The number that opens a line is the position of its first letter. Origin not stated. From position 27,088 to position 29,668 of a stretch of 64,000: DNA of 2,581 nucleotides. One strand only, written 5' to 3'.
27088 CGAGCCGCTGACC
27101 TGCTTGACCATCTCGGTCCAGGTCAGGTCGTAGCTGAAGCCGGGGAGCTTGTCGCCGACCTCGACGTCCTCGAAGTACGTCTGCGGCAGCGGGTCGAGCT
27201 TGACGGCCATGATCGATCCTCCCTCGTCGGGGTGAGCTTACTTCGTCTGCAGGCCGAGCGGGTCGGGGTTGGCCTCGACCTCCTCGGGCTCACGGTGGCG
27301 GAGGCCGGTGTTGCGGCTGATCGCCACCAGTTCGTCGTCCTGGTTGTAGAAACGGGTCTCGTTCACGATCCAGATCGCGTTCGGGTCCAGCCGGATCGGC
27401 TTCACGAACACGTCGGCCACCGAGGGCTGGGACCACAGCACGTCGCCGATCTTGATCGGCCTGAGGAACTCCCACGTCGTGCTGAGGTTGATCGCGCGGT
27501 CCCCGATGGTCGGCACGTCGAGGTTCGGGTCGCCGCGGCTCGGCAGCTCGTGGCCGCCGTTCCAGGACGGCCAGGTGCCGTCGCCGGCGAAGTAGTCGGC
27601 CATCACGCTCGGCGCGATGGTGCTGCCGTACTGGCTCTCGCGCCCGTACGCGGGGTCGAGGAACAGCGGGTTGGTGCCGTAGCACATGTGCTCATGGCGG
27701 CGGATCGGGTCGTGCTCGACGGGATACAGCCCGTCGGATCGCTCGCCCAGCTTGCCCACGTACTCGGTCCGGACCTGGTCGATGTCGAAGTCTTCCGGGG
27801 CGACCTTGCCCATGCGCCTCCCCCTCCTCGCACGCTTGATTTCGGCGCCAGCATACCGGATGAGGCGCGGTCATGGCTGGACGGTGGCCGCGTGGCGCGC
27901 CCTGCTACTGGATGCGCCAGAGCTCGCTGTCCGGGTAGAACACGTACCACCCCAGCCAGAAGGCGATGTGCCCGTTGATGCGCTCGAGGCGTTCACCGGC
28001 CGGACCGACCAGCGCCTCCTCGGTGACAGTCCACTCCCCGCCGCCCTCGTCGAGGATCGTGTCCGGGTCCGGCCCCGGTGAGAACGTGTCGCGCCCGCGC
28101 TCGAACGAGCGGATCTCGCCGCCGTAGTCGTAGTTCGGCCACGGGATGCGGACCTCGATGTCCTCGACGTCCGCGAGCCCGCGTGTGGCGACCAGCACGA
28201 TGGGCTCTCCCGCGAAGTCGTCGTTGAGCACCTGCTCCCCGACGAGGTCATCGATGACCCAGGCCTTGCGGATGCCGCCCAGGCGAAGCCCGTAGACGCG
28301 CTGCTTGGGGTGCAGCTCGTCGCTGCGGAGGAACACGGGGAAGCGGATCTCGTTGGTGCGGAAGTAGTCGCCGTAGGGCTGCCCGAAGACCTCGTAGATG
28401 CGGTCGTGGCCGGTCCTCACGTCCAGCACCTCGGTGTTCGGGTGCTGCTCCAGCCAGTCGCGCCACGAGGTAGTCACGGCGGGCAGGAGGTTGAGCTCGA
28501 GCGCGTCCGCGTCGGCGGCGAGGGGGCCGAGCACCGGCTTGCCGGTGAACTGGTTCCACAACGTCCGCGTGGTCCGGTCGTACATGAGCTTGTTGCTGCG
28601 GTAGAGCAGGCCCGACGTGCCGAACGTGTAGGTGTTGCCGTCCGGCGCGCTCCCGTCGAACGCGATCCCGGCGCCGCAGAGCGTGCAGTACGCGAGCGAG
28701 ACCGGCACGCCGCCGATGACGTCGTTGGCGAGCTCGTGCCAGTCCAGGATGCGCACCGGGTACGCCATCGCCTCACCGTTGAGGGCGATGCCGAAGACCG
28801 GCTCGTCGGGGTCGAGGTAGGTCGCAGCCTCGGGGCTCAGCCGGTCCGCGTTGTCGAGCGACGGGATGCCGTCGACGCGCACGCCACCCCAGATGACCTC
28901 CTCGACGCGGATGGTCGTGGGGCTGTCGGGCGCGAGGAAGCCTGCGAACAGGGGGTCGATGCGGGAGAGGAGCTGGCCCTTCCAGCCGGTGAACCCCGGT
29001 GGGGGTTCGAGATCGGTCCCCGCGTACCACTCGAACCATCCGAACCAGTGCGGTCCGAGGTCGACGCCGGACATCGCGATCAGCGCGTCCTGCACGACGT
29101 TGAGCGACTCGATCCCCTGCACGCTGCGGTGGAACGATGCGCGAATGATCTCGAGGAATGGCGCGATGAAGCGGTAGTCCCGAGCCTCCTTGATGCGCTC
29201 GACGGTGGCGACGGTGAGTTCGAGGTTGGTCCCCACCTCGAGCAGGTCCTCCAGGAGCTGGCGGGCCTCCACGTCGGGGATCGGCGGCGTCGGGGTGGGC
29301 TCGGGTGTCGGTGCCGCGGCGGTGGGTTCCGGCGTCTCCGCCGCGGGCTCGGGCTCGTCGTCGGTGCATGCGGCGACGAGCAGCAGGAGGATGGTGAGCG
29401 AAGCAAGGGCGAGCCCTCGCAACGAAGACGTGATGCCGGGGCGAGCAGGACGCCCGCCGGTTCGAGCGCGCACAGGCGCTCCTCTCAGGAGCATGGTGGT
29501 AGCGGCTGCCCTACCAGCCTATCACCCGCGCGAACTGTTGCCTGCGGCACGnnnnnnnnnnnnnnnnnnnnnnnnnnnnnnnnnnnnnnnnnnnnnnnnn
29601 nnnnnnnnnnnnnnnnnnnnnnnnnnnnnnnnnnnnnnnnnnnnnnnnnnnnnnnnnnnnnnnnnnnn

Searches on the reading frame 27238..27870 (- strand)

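Call 70: search_protein_families(library=pfam, proteins=[window:27238-27870:-], max_evalue=0.0001)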
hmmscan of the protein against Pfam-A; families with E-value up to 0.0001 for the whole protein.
window:27238-27870:- (210 aa): 1 family
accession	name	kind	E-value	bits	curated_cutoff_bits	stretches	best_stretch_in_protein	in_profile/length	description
PF13452.11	FAS1_DH_region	-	3.8e-10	40.5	22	1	49-183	12-130/132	FAS1-like, dehydratase domain region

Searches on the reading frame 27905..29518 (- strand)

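Call 70: search_protein_families(library=pfam, proteins=[window:27905-29518:-], max_evalue=0.0001)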
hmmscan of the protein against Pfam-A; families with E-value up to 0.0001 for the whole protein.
window:27905-29518:- (537 aa): 1 family
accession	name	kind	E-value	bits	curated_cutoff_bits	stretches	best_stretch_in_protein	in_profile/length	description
PF11376.13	DUF3179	-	1.9e-75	254.5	27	1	216-531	2-292/292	Protein of unknown function (DUF3179)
